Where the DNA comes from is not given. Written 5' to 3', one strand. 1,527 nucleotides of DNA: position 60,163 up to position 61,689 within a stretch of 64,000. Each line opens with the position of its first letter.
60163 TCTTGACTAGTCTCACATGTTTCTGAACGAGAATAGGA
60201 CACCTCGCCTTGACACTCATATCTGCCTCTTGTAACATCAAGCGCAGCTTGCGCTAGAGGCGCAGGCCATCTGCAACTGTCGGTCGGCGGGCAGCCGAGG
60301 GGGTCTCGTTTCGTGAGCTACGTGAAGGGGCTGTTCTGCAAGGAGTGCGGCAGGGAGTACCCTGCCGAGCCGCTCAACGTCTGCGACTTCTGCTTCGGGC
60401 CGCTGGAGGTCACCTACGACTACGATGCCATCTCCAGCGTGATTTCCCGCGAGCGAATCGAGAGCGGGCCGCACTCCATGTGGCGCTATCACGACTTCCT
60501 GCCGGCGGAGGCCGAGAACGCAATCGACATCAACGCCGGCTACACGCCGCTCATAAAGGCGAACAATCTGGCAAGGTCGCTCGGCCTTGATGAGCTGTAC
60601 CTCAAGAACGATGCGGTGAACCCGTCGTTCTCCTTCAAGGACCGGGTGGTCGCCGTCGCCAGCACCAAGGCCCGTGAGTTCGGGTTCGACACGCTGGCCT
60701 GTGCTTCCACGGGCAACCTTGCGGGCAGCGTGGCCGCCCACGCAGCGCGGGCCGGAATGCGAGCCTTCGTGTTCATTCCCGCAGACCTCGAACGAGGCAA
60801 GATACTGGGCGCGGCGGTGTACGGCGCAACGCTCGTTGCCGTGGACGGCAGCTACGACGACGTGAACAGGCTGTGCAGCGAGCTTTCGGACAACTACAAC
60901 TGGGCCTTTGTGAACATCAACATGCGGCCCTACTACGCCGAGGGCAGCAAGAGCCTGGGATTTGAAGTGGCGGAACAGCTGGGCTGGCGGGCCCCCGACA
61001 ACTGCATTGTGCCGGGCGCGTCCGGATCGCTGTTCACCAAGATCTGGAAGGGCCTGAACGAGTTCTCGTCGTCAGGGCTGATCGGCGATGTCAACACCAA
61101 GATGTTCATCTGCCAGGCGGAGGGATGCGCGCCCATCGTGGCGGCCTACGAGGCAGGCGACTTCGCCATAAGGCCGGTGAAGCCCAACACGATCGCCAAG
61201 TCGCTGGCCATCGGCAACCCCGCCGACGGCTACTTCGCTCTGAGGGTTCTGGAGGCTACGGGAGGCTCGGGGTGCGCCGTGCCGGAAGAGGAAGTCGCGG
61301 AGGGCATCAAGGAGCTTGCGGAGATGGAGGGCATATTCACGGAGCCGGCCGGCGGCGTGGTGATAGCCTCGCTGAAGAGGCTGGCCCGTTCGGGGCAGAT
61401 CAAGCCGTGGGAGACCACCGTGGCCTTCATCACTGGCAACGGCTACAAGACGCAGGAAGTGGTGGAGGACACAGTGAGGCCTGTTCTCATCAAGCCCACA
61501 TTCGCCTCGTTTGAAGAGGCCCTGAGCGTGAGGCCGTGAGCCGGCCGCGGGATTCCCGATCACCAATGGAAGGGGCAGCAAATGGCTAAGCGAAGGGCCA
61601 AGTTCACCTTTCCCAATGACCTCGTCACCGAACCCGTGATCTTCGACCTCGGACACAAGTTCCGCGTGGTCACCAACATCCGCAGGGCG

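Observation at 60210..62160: thrC-like / NIL-domain / CysO-like (GG-SR) three-gene cassette: possible protein-thiocarboxylate-dependent homocysteine or thio-amino-acid synthesis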

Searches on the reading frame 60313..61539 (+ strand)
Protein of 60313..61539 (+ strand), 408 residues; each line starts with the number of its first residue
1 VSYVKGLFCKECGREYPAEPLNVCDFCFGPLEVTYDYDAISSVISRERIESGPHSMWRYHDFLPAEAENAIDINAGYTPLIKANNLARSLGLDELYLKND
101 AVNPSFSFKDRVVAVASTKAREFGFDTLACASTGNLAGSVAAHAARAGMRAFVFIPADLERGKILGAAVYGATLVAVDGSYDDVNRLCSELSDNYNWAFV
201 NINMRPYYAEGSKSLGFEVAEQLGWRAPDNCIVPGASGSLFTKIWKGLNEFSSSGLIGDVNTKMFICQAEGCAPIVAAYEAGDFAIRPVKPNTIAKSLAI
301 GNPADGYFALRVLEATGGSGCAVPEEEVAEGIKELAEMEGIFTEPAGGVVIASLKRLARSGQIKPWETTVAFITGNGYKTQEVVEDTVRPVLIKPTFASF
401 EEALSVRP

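Call 3: search_protein_families(library=pfam, proteins=[window:60313-61539:+], max_evalue=0.01)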
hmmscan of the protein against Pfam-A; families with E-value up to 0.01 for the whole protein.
window:60313-61539:+ (408 aa): 2 families
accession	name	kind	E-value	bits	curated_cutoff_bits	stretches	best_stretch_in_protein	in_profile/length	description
PF00291.31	PALP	-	2.7e-70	237.5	35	1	74-375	4-295/295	Pyridoxal-phosphate dependent enzyme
PF05810.19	NinF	-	1.4e-05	25.3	27.5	1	9-32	2-25/25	NinF protein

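Call 4: search_protein_families(library=ncbifam, proteins=[window:60313-61539:+], max_evalue=0.01)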
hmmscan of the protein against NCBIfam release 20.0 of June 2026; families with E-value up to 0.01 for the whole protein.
window:60313-61539:+ (408 aa): 43 families (the best 25 are shown)
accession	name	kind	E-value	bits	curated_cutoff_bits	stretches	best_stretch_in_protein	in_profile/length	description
NF006050.0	PRK08197.1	equivalog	3.3e-93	312.6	303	1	1-389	3-393/406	threonine synthase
TIGR00260.1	thrC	equivalog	6.7e-82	275.4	167.1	1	56-382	1-340/340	threonine synthase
NF004170.0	PRK05638.1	equivalog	2e-59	201.3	421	1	9-381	4-359/442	threonine synthase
NF006205.0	PRK08329.1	equivalog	3e-46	158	358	1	7-380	2-346/347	threonine synthase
NF005035.0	PRK06450.1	equivalog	2.8e-43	148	301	1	8-380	5-337/338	threonine synthase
NF004996.0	PRK06381.1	equivalog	1e-37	129.9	266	1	74-376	12-317/319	threonine synthase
NF006390.0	PRK08639.1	equivalog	8.2e-20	71.1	421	1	67-377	15-314/418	threonine ammonia-lyase IlvA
TIGR01127.1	ilvA_1Cterm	equivalog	2.5e-18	66.2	378.75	1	78-355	1-266/380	threonine ammonia-lyase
TIGR03844.1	cysteate_syn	equivalog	5.8e-18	64.8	324.9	1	54-381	42-383/398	cysteate synthase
NF005680.0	PRK07476.1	equivalog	7.3e-17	61.3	413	1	66-377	12-310/326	hydroxyectoine utilization dehydratase EutB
NF006389.0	PRK08638.1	equivalog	1.8e-15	56.7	453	1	66-376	16-313/333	bifunctional threonine ammonia-lyase/L-serine ammonia-lyase TdcB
TIGR01124.1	ilvA_2Cterm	equivalog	3.5e-15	55.6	411.3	1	75-365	15-294/499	threonine ammonia-lyase, biosynthetic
TIGR02079.1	THD1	equivalog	4.3e-15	55.4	440.55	1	76-379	15-308/410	threonine ammonia-lyase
NF006455.0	PRK08813.1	equivalog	1.1e-14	54.4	489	1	96-358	51-297/374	threonine dehydratase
NF006094.0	PRK08246.1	subfamily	1.5e-14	54.1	331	1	67-355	13-283/310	serine/threonine dehydratase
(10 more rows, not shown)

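Call 10: search_solved_structures(query=window:60313-61539:+, max_evalue=1e-10)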
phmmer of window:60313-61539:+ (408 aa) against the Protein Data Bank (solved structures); distinct sequences matched with E-value up to 1e-10: 9.
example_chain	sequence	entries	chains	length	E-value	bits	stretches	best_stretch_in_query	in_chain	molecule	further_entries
2zsj_A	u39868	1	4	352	2.1e-62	214.8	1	58-399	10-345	Threonine synthase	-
6cgq_A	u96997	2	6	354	6.6e-58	199.9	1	57-393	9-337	Threonine synthase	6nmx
1uim_A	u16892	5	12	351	1e-55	192.7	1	55-386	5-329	Threonine Synthase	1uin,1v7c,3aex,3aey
2d1f_A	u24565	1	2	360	3.4e-50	174.5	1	56-395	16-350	Threonine synthase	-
1e5x_A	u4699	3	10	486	6.4e-30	107.8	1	69-381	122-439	THREONINE SYNTHASE | THREONINE SYNTHASE 1, CHLOROPLASTIC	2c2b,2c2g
4h27_A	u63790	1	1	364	2.2e-14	56.6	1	78-354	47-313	L-serine dehydratase/L-threonine deaminase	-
1p5j_A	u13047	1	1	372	7.7e-14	54.8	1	78-354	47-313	L-serine dehydratase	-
1pwe_A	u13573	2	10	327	6.2e-13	51.8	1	78-354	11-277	L-serine dehydratase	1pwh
2rkb_A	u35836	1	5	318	3e-12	49.6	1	78-377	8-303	Serine dehydratase-like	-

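Call 14: find_homologous_proteins(query=window:60313-61539:+, max_evalue=1e-30)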
Query window:60313-61539:+ (408 aa): 8000 proteins with E <= 1e-30 among 8000 candidates; the best 120 are listed.
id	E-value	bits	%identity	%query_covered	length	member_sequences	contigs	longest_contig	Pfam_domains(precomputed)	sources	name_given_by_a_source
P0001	2.2e-271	918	99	100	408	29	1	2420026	PF00291.32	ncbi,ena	-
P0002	3.5e-253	858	92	100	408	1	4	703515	PF00291.32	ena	-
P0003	1.1e-252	856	92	100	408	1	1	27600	PF00291.32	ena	-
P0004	2.3e-252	855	92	100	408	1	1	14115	PF00291.32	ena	-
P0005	3.0e-252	855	91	100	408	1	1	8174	PF00291.32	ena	-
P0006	3.3e-246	835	89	100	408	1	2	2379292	PF00291.32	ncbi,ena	-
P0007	1.8e-245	832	89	100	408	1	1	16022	PF00291.32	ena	-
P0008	6.7e-245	831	88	100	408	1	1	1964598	PF00291.32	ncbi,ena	-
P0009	7.1e-245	831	88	100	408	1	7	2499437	PF00291.32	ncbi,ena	-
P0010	9.5e-245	830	88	100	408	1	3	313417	PF00291.32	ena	-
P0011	1.8e-244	829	88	100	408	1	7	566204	PF00291.32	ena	-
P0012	3.2e-244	828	88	100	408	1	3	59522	PF00291.32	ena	-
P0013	7.8e-244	827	88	100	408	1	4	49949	PF00291.32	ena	-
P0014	8.1e-244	827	88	100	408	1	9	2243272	PF00291.32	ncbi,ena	-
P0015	8.8e-244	827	88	100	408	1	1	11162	PF00291.32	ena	-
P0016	1.2e-243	827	88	100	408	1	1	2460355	PF00291.32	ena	-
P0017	3.3e-243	825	88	100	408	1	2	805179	PF00291.32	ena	-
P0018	8.8e-243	824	88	100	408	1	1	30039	PF00291.32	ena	-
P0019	9.8e-242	820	87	100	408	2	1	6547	PF00291.32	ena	-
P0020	2.0e-240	816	85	100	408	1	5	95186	PF00291.32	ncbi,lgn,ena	-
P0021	5.0e-240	815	85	100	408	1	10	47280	PF00291.32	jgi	jgi:threonine synthase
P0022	1.1e-239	813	86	100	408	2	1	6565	PF00291.32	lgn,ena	-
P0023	1.8e-238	809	84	100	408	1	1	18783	PF00291.32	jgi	jgi:threonine synthase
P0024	3.8e-238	808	86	100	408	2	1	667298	PF00291.32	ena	-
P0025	1.5e-237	806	85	100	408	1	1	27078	PF00291.32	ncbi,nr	ncbi:threonine synthase [SAR202 cluster bacterium AC-647-N09_OGT_505m]|nr:threonine synthase [SAR202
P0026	1.5e-237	806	84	100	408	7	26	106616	PF00291.32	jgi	jgi:threonine synthase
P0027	7.7e-237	804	85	100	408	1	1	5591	PF00291.32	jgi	jgi:threonine synthase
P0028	8.8e-237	804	85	100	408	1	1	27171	PF00291.32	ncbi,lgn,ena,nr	ncbi:MAG: threonine synthase [Chloroflexi bacterium]|nr:threonine synthase [Chloroflexota bacterium]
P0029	3.4e-236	802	85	100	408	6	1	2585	PF00291.32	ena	-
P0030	3.4e-236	802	85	100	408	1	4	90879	PF00291.32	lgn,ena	-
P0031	4.7e-236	801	85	100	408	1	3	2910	PF00291.32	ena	-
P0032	4.8e-236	801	86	100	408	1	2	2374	PF00291.32,PF05810.20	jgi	-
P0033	5.1e-235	798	85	100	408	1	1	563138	PF00291.32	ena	-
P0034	6.2e-235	798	84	100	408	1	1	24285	PF00291.32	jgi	jgi:threonine synthase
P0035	1.3e-232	790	83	100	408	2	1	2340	PF00291.32,PF05810.20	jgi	-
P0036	1.4e-232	790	84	100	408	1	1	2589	PF00291.32,PF05810.20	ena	-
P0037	1.8e-231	786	84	100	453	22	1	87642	PF00291.32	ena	-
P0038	9.1e-231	784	84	100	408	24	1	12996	PF00291.32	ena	-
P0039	3.6e-230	782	84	100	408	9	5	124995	PF00291.32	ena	-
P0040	9.0e-228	774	80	100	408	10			PF00291.32,PF05810.20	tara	tara:strand:- start:23924 stop:25150 length:1227 start_codon:yes stop_codon:yes gene_type:complete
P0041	7.9e-227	771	81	100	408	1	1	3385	PF00291.32,PF05810.20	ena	-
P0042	9.0e-227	771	83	100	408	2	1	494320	PF00291.32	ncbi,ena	-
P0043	5.9e-226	768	80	100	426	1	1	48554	PF00291.32,PF05810.20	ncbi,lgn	-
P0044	6.2e-226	768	81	100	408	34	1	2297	PF00291.32,PF05810.20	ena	-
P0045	1.0e-225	767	82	100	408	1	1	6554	PF00291.32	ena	-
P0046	1.3e-225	767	82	100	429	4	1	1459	PF00291.32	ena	-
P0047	2.0e-225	766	81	100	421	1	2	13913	PF00291.32,PF05810.20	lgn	-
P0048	3.0e-225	766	81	100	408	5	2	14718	PF00291.32,PF05810.20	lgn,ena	-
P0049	2.6e-224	763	80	100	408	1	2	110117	PF00291.32,PF05810.20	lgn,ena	-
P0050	4.7e-223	759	80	100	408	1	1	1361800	PF00291.32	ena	-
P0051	9.3e-222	754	79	100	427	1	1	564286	PF00291.32,PF05810.20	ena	-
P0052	1.4e-221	754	81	100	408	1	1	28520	PF00291.32,PF05810.20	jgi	jgi:threonine synthase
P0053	1.8e-221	753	80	100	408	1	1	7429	PF00291.32,PF05810.20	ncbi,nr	ncbi:MAG: threonine synthase [Dehalococcoidia bacterium]|nr:threonine synthase [Dehalococcoidia bact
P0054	1.4e-219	747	79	100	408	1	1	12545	PF00291.32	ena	-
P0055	2.8e-219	746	79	100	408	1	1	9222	PF00291.32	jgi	-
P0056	3.0e-219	746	79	100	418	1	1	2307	PF00291.32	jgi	-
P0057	3.0e-219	746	79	100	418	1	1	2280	PF00291.32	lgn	-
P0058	5.4e-218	742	78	100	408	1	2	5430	PF00291.32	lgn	-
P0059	3.8e-217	739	78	100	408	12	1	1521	PF00291.32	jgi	jgi:threonine synthase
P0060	5.2e-215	732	78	100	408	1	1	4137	PF00291.32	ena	-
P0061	5.4e-211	719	77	98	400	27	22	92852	PF00291.32,PF05810.20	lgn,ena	-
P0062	5.5e-206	702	75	100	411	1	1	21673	PF00291.32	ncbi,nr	ncbi:MAG: threonine synthase [Chloroflexi bacterium]|nr:threonine synthase [Chloroflexota bacterium]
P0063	6.5e-205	699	74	100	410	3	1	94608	PF00291.32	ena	-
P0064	3.8e-203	693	74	100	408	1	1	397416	PF00291.32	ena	-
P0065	4.5e-203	693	74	100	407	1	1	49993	PF00291.32,PF05810.20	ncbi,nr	ncbi:MAG: threonine synthase [Chloroflexi bacterium]|nr:threonine synthase [Chloroflexota bacterium]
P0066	1.2e-202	691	74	100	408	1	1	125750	PF00291.32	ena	-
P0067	1.0e-200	685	94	78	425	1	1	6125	PF00291.32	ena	-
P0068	1.1e-199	682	73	100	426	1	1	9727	PF00291.32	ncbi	-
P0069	1.5e-198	678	72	99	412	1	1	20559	PF00291.32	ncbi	-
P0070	1.5e-198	678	71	100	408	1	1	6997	PF00291.32,PF05810.20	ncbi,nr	ncbi:MAG: threonine synthase [Chloroflexi bacterium]|nr:threonine synthase [Chloroflexota bacterium]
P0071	4.8e-198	676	72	100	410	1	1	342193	PF00291.32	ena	-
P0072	7.1e-198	676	72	99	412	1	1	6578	PF00291.32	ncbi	-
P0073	8.5e-198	675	73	100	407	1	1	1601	PF00291.32,PF05810.20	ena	-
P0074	9.5e-198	675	72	99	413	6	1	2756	PF00291.32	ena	-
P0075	1.0e-197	675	72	99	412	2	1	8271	PF00291.32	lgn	-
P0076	1.6e-197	675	71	99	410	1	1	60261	PF00291.32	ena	-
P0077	1.8e-197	674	71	100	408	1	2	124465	PF00291.32,PF05810.20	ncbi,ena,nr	ncbi:MAG: threonine synthase [Chloroflexi bacterium]|nr:MAG: threonine synthase [Chloroflexota bacte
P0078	3.7e-197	673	71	100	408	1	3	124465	PF00291.32,PF05810.20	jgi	jgi:threonine synthase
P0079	5.3e-197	673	70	100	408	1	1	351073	PF00291.32,PF05810.20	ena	-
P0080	5.9e-197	673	71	99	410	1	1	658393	PF00291.32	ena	-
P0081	9.0e-197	672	72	99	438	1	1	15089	PF00291.32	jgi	jgi:threonine synthase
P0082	9.1e-197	672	71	100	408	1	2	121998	PF00291.32,PF05810.20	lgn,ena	-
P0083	9.5e-197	672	72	100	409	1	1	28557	PF00291.32,PF05810.20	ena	-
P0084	1.5e-196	671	71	100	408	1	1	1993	PF00291.32,PF05810.20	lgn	-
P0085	1.5e-196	671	71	100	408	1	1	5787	PF00291.32,PF05810.20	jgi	jgi:threonine synthase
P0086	3.3e-196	670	70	99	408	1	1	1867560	PF00291.32,PF05810.20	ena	-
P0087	3.5e-196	670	71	100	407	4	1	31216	PF00291.32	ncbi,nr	ncbi:MAG: threonine synthase [Dehalococcoidia bacterium]|nr:threonine synthase [Dehalococcoidia bact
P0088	3.6e-196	670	72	100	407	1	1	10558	PF00291.32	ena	-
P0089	6.6e-196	669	69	100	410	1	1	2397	PF00291.32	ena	-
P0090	8.3e-196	669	72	100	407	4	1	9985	PF00291.32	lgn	-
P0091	1.1e-195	669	70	100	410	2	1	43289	PF00291.32,PF05810.20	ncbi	ncbi:threonine synthase [Chloroflexota bacterium]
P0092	1.2e-195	668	71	100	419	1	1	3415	PF00291.32,PF05810.20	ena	-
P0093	1.8e-195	668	70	100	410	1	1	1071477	PF00291.32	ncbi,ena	-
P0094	1.8e-195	668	71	99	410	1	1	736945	PF00291.32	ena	-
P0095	2.1e-195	668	71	100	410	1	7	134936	PF00291.32,PF05810.20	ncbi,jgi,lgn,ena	jgi:threonine synthase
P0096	4.0e-195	667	70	99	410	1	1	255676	PF00291.32,PF05810.20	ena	-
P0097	4.4e-195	667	71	100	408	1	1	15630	PF00291.32,PF05810.20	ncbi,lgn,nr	ncbi:Threonine synthase [bacterium HR23]|nr:Threonine synthase [bacterium HR23]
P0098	5.1e-195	666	70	100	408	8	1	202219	PF00291.32,PF05810.20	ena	-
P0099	5.3e-195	666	70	99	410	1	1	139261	PF00291.32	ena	-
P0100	5.4e-195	666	70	99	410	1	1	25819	PF00291.32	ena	-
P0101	6.3e-195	666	71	100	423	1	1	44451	PF00291.32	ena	-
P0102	7.1e-195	666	71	99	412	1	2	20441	PF00291.32,PF05810.20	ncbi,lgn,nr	ncbi:MAG: threonine synthase [Chloroflexi bacterium]|nr:threonine synthase [Chloroflexota bacterium]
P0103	1.1e-194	665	71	100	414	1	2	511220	PF00291.32,PF05810.20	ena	-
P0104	1.1e-194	665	72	100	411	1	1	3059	PF00291.32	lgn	-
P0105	1.6e-194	665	70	100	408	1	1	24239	PF00291.32,PF05810.20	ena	-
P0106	1.8e-194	665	69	100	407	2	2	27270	PF00291.32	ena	-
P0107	1.8e-194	665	70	100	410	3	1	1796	PF00291.32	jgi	-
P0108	2.0e-194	664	71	100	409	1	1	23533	PF00291.32,PF05810.20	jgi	jgi:threonine synthase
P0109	2.1e-194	664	70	100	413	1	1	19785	PF00291.32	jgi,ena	jgi:threonine synthase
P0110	2.2e-194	664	70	100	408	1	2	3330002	PF00291.32,PF05810.20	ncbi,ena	-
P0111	2.2e-194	664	69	100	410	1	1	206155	PF00291.32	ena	-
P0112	2.3e-194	664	71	100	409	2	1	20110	PF00291.32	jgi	jgi:threonine synthase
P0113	2.7e-194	664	71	100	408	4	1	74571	PF00291.32,PF05810.20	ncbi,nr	ncbi:MAG: threonine synthase [Chloroflexi bacterium]|nr:threonine synthase [Chloroflexota bacterium]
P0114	3.2e-194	664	72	99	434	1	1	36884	PF00291.32,PF05810.20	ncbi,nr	ncbi:MAG: threonine synthase [Chloroflexi bacterium]|nr:threonine synthase [Chloroflexota bacterium]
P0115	3.2e-194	664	71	100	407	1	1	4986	PF00291.32,PF05810.20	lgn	-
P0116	3.5e-194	664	70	100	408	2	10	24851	PF00291.32,PF05810.20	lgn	-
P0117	4.0e-194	663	71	100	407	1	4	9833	PF00291.32,PF05810.20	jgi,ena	-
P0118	4.6e-194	663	71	99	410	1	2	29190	PF00291.32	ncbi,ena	-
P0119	7.6e-194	662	69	100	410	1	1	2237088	PF00291.32,PF05810.20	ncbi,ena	-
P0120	8.5e-194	662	71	100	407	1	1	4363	PF00291.32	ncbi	-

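Call 15: find_encoding_contigs(protein=window:60313-61539:+, flank=10000, max_places=6)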
Protein window:60313-61539:+ (408 aa): 1 contig read that carries it; 1 place shown.
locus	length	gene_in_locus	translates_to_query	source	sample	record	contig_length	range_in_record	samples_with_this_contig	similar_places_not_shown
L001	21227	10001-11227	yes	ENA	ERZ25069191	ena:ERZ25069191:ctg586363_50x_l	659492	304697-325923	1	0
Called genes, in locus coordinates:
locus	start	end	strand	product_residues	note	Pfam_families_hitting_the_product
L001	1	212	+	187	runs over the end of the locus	PF08207:EFP_N, PF01132:EFP, PF09285:Elong-fact-P_C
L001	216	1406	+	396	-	PF13742:tRNA_anti_2, PF01336:tRNA_anti-codon (weak), PF02601:Exonuc_VII_L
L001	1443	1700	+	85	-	PF02609:Exonuc_VII_S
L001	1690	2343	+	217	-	PF02811:PHP, PF13263:PHP_C (weak)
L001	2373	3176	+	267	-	PF00551:Formyl_trans_N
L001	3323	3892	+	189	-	-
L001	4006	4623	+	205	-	PF00583:Acetyltransf_1, PF13673:Acetyltransf_10 (weak), PF13508:Acetyltransf_7, PF08445:FR47 (weak)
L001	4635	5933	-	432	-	PF06689:zf-C4_ClpX, PF05496:RuvB_N (faint), PF00004:AAA, PF07724:AAA_2, PF10431:ClpB_D2-small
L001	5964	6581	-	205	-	PF00574:CLP_protease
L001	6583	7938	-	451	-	PF05697:Trigger_N, PF05698:Trigger_C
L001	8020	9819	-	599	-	PF01336:tRNA_anti-codon, PF00152:tRNA-synt_2, PF02938:GAD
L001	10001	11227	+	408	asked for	PF00291:PALP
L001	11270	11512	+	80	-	PF09383:NIL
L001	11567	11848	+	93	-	PF02597:ThiS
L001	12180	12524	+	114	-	PF13671:AAA_33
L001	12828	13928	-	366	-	PF01702:TGT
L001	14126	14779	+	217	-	PF13241:NAD_binding_7, PF14824:Sirohm_synth_M (weak)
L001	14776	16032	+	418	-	PF05201:GlutR_N, PF01488:Shikimate_DH, PF00745:GlutR_dimer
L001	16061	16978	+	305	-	PF01379:Porphobil_deam, PF03900:Porphobil_deamC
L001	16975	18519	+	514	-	PF00590:TP_methylase, PF02602:HEM4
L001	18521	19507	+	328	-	PF00490:ALAD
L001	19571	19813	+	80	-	-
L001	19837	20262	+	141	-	PF01035:DNA_binding_1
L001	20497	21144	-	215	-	PF18917:LiaI-LiaF-like_TM1, PF22570:LiaF-TM, PF18917:LiaI-LiaF-like_TM1 (weak), PF09922:LiaF-like_C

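Call 36: search_protein_representatives(protein=window:60313-61539:+)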
Query: 408 residues. Proteins with E-value up to 0.001 (for the whole library): 14019; up to 1e-10: 7184; up to 1e-30: 1995. The best 150 are listed.
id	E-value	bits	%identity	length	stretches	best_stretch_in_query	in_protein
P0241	2.4e-166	570.2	63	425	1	4-403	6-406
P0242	3.5e-128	444.6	51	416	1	2-401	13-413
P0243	1.6e-125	435.8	50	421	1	6-402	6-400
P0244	8.1e-125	433.5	72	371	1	75-353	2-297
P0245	1.7e-124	432.4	51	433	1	7-404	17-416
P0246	8.9e-124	430.1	93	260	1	1-204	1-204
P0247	4.8e-119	414.5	51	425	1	4-403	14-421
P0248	5.3e-115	401.2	49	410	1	5-395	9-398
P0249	3.0e-113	395.4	49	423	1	7-389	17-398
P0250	1.9e-107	376.3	48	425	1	3-384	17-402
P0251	3.0e-105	369.1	57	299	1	7-300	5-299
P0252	1.1e-103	363.9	57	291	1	4-292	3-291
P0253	1.2e-103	363.7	73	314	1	1-214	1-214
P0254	3.5e-102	358.9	42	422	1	1-402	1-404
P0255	3.6e-102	358.9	62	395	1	5-262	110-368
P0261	3.2e-94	332.7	45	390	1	1-383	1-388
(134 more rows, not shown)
